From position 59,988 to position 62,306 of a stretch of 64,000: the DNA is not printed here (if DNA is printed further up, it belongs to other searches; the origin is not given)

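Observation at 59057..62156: Archaeal-type DNA topoisomerase VI (top6B-top6A) operon in a bacterial chromosome, with a lysine-rich tail on the B subunit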

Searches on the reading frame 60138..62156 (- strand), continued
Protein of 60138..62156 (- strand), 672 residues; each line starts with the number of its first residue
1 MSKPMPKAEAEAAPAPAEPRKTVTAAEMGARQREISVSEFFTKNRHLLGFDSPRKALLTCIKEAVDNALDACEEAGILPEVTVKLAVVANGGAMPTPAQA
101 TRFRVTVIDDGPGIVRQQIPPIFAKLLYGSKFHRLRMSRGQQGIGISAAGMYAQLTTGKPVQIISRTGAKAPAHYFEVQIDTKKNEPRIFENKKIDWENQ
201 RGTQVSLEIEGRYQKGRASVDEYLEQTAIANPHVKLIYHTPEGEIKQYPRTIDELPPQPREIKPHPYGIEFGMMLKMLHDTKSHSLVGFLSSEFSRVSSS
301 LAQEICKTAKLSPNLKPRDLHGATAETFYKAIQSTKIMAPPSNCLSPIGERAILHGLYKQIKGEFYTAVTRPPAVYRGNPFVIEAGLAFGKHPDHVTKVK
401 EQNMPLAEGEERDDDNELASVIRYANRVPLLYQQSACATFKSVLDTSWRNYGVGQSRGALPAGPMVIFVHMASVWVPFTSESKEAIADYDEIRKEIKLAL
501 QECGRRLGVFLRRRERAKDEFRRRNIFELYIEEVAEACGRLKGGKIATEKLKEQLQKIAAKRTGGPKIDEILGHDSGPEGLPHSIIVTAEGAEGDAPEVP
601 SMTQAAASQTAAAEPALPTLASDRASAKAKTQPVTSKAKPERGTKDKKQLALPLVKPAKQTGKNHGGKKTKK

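Call 37: find_related_loci(query=A2, collection=genome_contigs, flank=4000)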
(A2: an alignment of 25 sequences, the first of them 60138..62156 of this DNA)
Query A2 (672 aa) in genome_contigs; peptide patterns used: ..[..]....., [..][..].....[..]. (x = any residue, [..] = any of these).
600 stretches matched a pattern (row limit reached: there are more); 594 encode a relative of the query (tblastn E <= 1e-3); the best 80 are kept; 80 distinct loci.
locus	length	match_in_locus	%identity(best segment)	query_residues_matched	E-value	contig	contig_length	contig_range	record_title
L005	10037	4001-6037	77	1-666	0e+0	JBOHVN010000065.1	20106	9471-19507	MAG: Candidatus Binatia bacterium isolate M3-S_metawrap_bin.190 k127_2328807, whole genome shotgun sequence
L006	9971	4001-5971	79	1-652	0e+0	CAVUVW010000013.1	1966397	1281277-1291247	MAG: uncultured delta proteobacterium isolate MFD05567.bin.2.269 genome assembly, contig: contig_26762, whole genome sho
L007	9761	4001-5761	83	16-600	0e+0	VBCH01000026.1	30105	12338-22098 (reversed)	MAG: Betaproteobacteria bacterium isolate BP_12 14_0929_12_40cm_scaffold_3440, whole genome shotgun sequence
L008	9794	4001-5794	82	1-599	0e+0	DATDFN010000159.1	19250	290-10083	MAG TPA_asm: Candidatus Binatia bacterium isolate SMAG_U227 k141_284990, whole genome shotgun sequence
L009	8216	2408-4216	82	16-619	0e+0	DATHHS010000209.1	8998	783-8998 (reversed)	MAG TPA_asm: Burkholderiales bacterium isolate SMAG_U12506 k141_374402, whole genome shotgun sequence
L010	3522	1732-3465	82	19-595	0e+0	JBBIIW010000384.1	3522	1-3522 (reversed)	MAG: Candidatus Rokuibacteriota bacterium isolate QH1S170213_bin_148 NODE_16596_length_3522_cov_7.24713, whole genome sh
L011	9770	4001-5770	77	10-597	0e+0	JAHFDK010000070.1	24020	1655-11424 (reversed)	MAG: Candidatus Rokuibacteriota bacterium isolate nzgw243 NODE_317_length_24021_cov_20.515188, whole genome shotgun sequ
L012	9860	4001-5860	75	23-640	0e+0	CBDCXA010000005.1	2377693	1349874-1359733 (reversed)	MAG: Nitrospirales bacterium isolate 75928b9c-8f91-480a-88d1-d467ce191be9 genome assembly, contig: contig_5, whole genom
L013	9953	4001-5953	73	23-671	0e+0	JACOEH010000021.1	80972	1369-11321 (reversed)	MAG: Nitrospira sp. isolate S1bin.12 NODE_184_length_80972_cov_33.380761, whole genome shotgun sequence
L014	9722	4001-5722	79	23-595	0e+0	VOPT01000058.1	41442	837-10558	MAG: Nitrospira sp. isolate MAG_266 c_000000003648, whole genome shotgun sequence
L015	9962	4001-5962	71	17-668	0e+0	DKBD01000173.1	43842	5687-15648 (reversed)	MAG TPA_asm: Nitrospira sp. UBA6909 UBA6909_contig_18536, whole genome shotgun sequence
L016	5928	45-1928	73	23-664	0e+0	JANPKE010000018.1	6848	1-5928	MAG: Nitrospirota bacterium isolate VAR_61_metabat_315 VAR_61_k141_924977, whole genome shotgun sequence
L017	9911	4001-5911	73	19-652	0e+0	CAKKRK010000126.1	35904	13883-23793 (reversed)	Nitrospiraceae bacterium isolate Hainich-H41-bin216-1 genome assembly, contig: H41-bin216_1_Hain_H41_02um_R2_660_length_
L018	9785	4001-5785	78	23-615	0e+0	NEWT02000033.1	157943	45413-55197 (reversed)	MAG: Nitrospira sp. CG24A Nitrospira_sp_RSF2_CG24_A_33, whole genome shotgun sequence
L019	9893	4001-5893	74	15-646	0e+0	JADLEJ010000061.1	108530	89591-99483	MAG: Nitrospira sp. isolate SJ32 c_000001805840, whole genome shotgun sequence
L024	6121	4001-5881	71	24-645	0e+0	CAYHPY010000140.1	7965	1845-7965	MAG TPA_asm: uncultured Elusimicrobia bacterium isolate ERP119705_co15_38 genome assembly, contig: NODE_11221_length_796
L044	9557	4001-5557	55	20-561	0e+0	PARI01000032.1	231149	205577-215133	MAG: Phycisphaerae bacterium isolate SP110 105351, whole genome shotgun sequence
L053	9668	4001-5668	53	20-563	0e+0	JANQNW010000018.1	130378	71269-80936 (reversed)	MAG: Phycisphaerales bacterium isolate IP29b_bin.111 k99_3858560, whole genome shotgun sequence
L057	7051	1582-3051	58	24-543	0e+0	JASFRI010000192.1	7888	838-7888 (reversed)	MAG: Acidobacteriota bacterium isolate D1103M02metaG_Bin_141 D1103M02metaG_FD_scaffold_4076_c1, whole genome shotgun seq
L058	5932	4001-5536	55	32-572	0e+0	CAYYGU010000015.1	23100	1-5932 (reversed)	MAG TPA_asm: uncultured Isosphaeraceae bacterium isolate SRP260945_co1_86 genome assembly, contig: NODE_3352_length_2310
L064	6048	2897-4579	53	15-581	0e+0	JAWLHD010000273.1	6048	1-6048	MAG: Anaerohalosphaeraceae bacterium isolate 30dZY2.bin.36 NODE_15960_length_6048_cov_3.508657, whole genome shotgun seq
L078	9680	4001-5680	52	20-563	0e+0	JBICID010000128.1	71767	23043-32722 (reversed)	MAG: Phycisphaerales bacterium JB040 k141_48718, whole genome shotgun sequence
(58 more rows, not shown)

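Call 50: list_cluster_members(proteins=[P0147, P0153, P0154, P0155, P0156, P0163, P0165, P0167, P0169, P0176])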
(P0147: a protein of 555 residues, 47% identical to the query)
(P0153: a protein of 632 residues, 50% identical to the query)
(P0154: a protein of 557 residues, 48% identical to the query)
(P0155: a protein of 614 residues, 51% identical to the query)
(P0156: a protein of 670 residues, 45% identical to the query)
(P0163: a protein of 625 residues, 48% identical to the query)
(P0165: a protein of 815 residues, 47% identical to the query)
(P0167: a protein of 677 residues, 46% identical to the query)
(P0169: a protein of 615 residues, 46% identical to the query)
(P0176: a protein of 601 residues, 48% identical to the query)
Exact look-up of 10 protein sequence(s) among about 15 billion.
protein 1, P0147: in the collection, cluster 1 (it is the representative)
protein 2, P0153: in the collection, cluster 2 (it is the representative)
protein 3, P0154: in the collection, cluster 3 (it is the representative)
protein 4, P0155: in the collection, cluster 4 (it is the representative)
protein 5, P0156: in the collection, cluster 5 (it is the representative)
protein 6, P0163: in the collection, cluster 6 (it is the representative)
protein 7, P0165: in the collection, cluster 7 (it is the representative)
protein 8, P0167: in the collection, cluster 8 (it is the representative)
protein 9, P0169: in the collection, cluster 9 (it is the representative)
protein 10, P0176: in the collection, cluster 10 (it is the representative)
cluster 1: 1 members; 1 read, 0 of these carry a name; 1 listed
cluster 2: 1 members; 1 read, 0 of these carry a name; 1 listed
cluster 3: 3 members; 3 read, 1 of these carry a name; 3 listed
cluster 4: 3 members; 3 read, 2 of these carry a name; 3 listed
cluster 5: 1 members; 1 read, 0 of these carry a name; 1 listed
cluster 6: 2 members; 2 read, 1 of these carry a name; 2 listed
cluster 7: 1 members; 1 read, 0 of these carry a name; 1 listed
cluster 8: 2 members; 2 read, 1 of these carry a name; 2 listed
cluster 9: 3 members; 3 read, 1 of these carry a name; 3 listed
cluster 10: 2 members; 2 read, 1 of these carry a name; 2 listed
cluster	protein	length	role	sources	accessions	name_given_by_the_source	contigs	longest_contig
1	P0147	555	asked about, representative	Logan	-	-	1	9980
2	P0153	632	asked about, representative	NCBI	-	-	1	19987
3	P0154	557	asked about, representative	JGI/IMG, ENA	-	-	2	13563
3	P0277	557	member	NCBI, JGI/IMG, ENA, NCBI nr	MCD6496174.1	MAG: DNA topoisomerase VI subunit B [Candidatus Aenigmarchaeota archaeon] | DNA topoisomerase VI subunit B [Candidatus Aenigmarchaeota archaeon]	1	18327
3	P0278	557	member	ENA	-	-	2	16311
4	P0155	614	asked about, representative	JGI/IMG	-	DNA topoisomerase-6 subunit B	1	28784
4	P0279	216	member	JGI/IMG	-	DNA topoisomerase-6 subunit B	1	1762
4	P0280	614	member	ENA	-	-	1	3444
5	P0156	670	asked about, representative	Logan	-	-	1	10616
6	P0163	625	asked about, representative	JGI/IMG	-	DNA topoisomerase-6 subunit B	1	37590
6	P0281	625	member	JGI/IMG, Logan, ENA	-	-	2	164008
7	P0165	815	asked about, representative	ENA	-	-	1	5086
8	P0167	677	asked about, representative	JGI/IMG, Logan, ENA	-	-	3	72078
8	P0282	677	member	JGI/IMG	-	DNA topoisomerase-6 subunit B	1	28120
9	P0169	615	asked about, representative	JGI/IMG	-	DNA topoisomerase-6 subunit B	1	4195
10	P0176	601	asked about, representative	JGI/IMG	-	-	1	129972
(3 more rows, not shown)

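Call 57: predict_structure(alignment_id=A1)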
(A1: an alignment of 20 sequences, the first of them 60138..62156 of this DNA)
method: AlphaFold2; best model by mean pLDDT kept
length: 672 residues; sequences in the alignment: 20
mean_pLDDT: 36.7   pTM: 0.24
mean pLDDT of the five models: 36.7, 36.5, 35.3, 35.1, 33.5
residues with pLDDT >= 90: 0; 70-90: 52; 50-70: 54; < 50: 566
segments of 3 or more residues with pLDDT < 50: 1-81, 94-220, 251-269, 337-548, 554-672
pLDDT, mean of each block of 10 residues (from residue 1): 34 33 27 26 29 40 46 40 51 46 46 32 33 25 26 31 29 28 27 24 30 33 53 55 59 36 33 69 82 66 85 87 79 55 24 23 22 23 22 27 32 33 26 26 28 26 23 22 30 35 34 34 36 42 45 46 33 26 25 27 28 29 26 28 26 28 27 27
secondary structure, 60 per line:
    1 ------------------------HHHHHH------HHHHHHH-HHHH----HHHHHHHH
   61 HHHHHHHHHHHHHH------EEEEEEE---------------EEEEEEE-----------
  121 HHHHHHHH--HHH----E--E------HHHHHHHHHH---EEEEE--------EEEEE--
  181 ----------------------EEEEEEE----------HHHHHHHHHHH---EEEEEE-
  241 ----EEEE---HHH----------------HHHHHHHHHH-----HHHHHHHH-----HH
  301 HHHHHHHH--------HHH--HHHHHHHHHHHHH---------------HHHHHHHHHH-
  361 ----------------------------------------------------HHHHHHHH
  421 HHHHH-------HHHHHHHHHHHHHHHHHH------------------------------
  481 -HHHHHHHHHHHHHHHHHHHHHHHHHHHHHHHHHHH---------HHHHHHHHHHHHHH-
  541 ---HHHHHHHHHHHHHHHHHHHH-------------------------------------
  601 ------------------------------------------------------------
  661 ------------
elements in order (helices of 4 or more, strands of 3 or more residues): H25-30 H37-43 H45-48 H53-74 E81-87 E103-109 H121-128 H148-157 E161-165 E174-178 E203-209 H220-230 E234-239 E245-248 H271-280 H286-293 H299-308 H322-334 H350-359 H413-425 H433-450 H482-516 H526-539 H544-563

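Call 59: search_dna_similar(query=window:60138-62156:-, collection=plasmids, mode=protein, max_rows=30)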
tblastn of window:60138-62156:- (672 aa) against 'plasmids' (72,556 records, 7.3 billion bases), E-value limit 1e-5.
Records with a match: 5; places in all: 5; records where one place covers at least 80% of the query: 0.
Best place of each record, by identity: <60% 5.
By first word of the organism name: Salinibaculum 1; Natrinema 1; Natronorubrum 1; Synechococcus 1; Halapricum 1.
By predicted mobility (MOB-suite, as given by PLSDB): non-mobilizable 5.
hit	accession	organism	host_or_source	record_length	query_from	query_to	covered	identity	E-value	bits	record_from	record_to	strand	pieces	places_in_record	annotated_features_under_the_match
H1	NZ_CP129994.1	Salinibaculum sp. KK48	cell culture,sediment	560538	25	503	71%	44.6%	1e-73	419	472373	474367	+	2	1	DNA topoisomerase VI subunit B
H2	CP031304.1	Natrinema thermotolerans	Cell culture,Korean salt-fermented food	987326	25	503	67%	45.6%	2e-69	413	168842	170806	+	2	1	DNA topoisomerase VI subunit B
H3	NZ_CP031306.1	Natronorubrum bangense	Cell culture,The Bange salt-alkaline ...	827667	25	503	68%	44.3%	5e-70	409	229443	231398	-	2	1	DNA topoisomerase VI subunit B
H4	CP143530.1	Synechococcus elongatus PCC 11801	Pure axenic culture,Powai Lake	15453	38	248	31%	25.4%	2e-9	69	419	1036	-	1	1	none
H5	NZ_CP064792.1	Halapricum desulfuricans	Elton hypersaline lake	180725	32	156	19%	36.0%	1e-8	66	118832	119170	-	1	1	none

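Call 66: search_protein_families(library=pfam, proteins=[L057:79-3021:-, L044:1858-3189:-, L064:28-1620:+, L078:5584-7185:-, L017:6955-8727:+, L024:1329-3149:+, L053:7168-7902:+, L058:42-1988:-, L044:8387-9538:-, L064:4535-5929:+], max_evalue=0.00001)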
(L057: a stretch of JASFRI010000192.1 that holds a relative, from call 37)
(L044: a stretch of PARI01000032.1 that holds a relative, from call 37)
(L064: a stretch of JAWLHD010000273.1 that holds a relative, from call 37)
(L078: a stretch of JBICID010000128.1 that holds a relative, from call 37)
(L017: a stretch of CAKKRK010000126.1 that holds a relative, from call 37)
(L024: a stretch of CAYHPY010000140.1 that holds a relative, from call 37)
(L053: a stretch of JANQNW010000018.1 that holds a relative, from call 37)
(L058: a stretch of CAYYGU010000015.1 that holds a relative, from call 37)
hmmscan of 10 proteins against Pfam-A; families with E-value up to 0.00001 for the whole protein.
L057:79-3021:- (980 aa): 0 families

L044:1858-3189:- (443 aa): 2 families
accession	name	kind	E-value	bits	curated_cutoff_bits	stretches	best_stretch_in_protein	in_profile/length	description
PF04545.22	Sigma70_r4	-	1.2e-12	47.6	24.1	1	364-424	2-49/50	Sigma-70, region 4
PF04542.20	Sigma70_r2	-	2.1e-12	47.1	24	1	255-312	3-60/71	Sigma-70 region 2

L064:28-1620:+ (530 aa): 4 families
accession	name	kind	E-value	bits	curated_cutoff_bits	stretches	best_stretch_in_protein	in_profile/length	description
PF02826.25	2-Hacid_dh_C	-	2.2e-59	200.2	25.1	1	108-283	1-178/178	D-isomer specific 2-hydroxyacid dehydrogenase, NAD binding domain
PF00389.36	2-Hacid_dh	-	3.2e-38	130.9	24.6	1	5-315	1-134/134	D-isomer specific 2-hydroxyacid dehydrogenase, catalytic domain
PF19304.4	PGDH_inter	-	2.8e-25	89.2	27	1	328-444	3-118/119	D-3-phosphoglycerate dehydrogenase intervening domain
PF01842.31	ACT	-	3.8e-09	36.6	27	1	456-518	1-64/66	ACT domain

L078:5584-7185:- (533 aa): 0 families

L017:6955-8727:+ (590 aa): 2 families
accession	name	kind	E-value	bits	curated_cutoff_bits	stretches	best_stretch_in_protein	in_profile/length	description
PF04851.21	ResIII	-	3.7e-16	59.9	22.5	1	81-235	3-164/164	Type III restriction enzyme, res subunit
PF00270.35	DEAD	-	2.5e-09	37.5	26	1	86-234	4-161/167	DEAD/DEAH box helicase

L024:1329-3149:+ (606 aa): 4 families
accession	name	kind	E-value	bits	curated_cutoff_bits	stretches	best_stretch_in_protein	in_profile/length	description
PF02518.31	HATPase_c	-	3.2e-26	92.4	26.4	1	466-579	2-110/111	Histidine kinase-, DNA gyrase B-, and HSP90-like ATPase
PF00512.31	HisKA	-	1.3e-17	64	26.9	1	352-419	2-66/66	His Kinase A (phospho-acceptor) domain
PF00989.32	PAS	-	1.2e-08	35.4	22.6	1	236-281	4-49/113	PAS fold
PF13188.13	PAS_8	-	2.2e-06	27.8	21.8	1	234-275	2-40/65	PAS domain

L053:7168-7902:+ (244 aa): 2 families
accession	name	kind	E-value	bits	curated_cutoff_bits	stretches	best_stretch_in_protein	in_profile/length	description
PF00072.30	Response_reg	-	4.5e-22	78.8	30.2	1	53-161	1-109/111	Response regulator receiver domain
PF03861.19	ANTAR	-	1e-14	54.5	27.3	1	180-233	1-54/54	ANTAR domain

L058:42-1988:- (648 aa): 1 family
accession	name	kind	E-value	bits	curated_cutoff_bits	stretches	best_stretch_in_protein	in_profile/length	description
PF12801.12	Fer4_5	-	2.2e-06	28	22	0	82-120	5-43/48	4Fe-4S binding domain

L044:8387-9538:- (383 aa): 3 families
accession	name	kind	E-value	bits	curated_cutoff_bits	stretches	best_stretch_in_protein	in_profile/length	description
PF01138.27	RNase_PH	-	3.6e-23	82.8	25.5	1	1-128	7-130/130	3' exoribonuclease family, domain 1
PF00575.29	S1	-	5.6e-19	68.7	22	1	292-363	2-74/74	S1 RNA binding domain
PF00013.35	KH_1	-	4.3e-13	49.3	21.5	1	229-286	2-65/66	KH domain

L064:4535-5929:+ (464 aa): 4 families
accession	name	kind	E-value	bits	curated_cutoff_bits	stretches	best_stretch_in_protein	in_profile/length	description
PF02878.22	PGM_PMM_I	-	1.4e-32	112.7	22.5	1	10-141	7-133/138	Phosphoglucomutase/phosphomannomutase, alpha/beta/alpha domain I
PF02879.22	PGM_PMM_II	-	8.4e-24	84.5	29.3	1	165-263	3-103/103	Phosphoglucomutase/phosphomannomutase, alpha/beta/alpha domain II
PF02880.22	PGM_PMM_III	-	1.4e-22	80.4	20.7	1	270-373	4-112/115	Phosphoglucomutase/phosphomannomutase, alpha/beta/alpha domain III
PF00408.26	PGM_PMM_IV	-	8e-08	32.7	23.1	1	391-451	16-65/68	Phosphoglucomutase/phosphomannomutase, C-terminal domain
